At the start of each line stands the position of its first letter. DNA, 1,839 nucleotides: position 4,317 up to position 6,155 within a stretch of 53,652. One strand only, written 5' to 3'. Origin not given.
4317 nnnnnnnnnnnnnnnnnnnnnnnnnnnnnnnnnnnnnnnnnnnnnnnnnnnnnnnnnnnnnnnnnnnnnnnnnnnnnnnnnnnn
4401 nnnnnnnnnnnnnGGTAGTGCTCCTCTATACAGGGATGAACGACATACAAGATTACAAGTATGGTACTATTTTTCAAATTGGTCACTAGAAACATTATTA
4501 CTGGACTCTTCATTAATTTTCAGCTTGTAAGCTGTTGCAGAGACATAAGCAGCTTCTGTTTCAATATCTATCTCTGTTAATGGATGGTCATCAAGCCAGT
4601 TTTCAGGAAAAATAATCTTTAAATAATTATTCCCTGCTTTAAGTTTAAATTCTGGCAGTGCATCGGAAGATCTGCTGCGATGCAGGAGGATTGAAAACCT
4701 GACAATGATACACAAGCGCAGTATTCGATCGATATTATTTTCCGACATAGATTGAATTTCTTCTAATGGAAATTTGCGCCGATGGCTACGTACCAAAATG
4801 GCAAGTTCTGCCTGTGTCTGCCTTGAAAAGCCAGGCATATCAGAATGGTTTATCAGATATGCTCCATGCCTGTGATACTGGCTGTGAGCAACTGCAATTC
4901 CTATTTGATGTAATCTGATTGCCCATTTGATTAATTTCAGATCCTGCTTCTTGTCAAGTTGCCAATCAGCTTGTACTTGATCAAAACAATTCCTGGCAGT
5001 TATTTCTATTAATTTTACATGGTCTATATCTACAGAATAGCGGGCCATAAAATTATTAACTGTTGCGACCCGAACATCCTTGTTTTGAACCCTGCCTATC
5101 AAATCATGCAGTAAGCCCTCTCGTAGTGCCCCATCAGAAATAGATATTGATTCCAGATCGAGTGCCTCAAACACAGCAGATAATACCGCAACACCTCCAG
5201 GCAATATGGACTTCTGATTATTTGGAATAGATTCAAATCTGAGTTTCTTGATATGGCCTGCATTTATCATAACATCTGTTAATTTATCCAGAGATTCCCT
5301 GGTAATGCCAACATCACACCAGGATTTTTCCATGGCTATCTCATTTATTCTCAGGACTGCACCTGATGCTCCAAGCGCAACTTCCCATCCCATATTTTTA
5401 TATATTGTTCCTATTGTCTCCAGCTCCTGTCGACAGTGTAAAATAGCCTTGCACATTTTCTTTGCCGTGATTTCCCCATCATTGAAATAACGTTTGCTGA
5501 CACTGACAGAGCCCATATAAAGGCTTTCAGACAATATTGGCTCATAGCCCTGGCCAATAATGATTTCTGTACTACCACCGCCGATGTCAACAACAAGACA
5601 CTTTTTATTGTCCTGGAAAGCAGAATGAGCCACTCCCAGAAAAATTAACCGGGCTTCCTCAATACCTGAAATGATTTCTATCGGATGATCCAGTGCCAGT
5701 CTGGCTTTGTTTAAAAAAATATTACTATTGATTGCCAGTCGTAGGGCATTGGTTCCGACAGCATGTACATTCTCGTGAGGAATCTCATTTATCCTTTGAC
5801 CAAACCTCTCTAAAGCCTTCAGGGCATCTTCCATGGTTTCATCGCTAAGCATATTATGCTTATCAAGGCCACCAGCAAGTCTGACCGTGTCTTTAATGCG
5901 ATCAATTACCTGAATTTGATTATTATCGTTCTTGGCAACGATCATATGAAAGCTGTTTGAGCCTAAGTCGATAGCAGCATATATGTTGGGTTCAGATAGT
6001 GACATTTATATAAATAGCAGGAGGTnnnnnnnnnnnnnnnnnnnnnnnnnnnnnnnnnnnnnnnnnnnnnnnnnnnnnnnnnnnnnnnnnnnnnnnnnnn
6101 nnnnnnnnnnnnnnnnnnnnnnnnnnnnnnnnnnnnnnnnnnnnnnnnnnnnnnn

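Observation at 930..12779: Unbroken nine-gene phosphate/polyphosphate super-cluster: candidate self-contained polyP-granule module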

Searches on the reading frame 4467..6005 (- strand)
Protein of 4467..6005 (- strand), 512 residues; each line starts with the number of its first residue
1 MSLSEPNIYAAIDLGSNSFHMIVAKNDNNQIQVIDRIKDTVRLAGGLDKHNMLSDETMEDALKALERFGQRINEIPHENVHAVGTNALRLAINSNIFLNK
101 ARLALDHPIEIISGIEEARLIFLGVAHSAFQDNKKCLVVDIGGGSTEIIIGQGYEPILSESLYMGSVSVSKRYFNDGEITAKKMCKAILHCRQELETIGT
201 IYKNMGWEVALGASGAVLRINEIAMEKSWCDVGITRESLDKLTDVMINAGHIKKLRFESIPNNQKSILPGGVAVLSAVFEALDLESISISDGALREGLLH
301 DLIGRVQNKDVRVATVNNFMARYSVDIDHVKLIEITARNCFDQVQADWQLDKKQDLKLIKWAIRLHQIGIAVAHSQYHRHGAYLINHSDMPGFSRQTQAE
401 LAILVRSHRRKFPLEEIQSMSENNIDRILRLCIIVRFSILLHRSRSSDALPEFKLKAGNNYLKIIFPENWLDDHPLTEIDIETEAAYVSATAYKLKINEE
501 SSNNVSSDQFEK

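Call 3: search_protein_families(library=pfam, proteins=[window:4467-6005:-])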
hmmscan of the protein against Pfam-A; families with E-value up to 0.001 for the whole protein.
window:4467-6005:- (512 aa): 2 families
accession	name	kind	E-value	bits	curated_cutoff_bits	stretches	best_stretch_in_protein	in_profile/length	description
PF02541.22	Ppx-GppA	-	2.5e-69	234.3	27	1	22-303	1-282/285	Ppx/GppA phosphatase family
PF21447.3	Ppx-GppA_III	-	6.3e-50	169.9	27.3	1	311-484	1-176/177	Ppx/GppA phosphatase, domain III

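Call 6: search_protein_families(library=ncbifam, proteins=[window:4467-6005:-], max_evalue=0.01)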
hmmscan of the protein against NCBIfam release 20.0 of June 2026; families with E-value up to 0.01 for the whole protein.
window:4467-6005:- (512 aa): 4 families
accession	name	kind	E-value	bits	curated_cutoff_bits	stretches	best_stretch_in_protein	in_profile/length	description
NF008260.0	PRK11031.1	equivalog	6e-134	447.7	624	1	4-499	3-495/496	guanosine-5'-triphosphate,3'-diphosphate diphosphatase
NF008108.0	PRK10854.1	equivalog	2.3e-131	438.5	864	1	5-505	9-511/513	exopolyphosphatase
TIGR03706.1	exo_poly_only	exception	1.2e-86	290.7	307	1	9-303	2-299/300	exopolyphosphatase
TIGR01174.1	ftsA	equivalog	0.0048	16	175.85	0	135-171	197-233/371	cell division protein FtsA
